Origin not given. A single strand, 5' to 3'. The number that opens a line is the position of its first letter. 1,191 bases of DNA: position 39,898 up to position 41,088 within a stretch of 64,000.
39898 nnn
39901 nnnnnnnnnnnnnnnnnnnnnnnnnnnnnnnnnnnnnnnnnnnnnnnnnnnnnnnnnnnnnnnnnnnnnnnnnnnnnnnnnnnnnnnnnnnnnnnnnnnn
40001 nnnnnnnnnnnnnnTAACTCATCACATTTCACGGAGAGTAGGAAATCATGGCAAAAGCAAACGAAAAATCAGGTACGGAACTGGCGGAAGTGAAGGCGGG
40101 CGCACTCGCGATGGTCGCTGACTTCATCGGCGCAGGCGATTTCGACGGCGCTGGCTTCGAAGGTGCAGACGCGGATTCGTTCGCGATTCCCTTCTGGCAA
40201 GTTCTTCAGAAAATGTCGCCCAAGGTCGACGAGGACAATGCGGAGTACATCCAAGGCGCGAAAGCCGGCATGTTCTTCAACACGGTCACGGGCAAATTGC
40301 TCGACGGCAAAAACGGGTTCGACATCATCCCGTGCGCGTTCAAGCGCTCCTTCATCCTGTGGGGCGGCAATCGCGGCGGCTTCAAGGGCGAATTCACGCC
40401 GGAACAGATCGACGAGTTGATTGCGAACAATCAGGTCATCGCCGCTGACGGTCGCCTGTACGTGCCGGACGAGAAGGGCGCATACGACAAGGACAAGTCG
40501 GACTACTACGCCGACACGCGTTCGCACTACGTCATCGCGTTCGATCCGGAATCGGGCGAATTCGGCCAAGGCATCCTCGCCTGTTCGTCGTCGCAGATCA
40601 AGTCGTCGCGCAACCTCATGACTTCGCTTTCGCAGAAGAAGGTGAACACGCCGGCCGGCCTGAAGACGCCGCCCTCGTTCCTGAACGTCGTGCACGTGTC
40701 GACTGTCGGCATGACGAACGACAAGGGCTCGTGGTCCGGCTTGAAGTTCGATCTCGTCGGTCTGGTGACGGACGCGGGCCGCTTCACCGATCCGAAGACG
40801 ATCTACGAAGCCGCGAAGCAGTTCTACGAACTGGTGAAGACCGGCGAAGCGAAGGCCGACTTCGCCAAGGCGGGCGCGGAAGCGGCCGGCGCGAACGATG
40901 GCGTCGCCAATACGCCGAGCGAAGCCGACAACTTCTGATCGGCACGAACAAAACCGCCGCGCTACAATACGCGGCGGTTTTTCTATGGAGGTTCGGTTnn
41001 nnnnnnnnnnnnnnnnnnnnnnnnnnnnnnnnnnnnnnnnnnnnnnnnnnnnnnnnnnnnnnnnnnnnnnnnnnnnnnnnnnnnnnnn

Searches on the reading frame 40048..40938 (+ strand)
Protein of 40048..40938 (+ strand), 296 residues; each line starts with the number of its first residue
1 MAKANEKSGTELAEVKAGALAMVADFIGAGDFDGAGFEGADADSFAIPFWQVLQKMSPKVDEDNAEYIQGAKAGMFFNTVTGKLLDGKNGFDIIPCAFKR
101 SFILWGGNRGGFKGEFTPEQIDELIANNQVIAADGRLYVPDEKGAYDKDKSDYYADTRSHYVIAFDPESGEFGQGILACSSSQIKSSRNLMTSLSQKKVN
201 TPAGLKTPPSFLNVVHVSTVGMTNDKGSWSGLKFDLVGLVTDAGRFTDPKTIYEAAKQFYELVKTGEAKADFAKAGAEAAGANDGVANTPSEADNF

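Call 24: search_protein_families(library=pfam, proteins=[window:40048-40938:+], max_evalue=0.001)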
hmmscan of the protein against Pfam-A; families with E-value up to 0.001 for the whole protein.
window:40048-40938:+ (296 aa): 1 family
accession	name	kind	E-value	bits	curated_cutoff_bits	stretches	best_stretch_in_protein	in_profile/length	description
PF23977.1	Pam3_Gp34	-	4.7e-85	285.6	27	1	20-269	6-235/235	Pam3 phage gp34-like protein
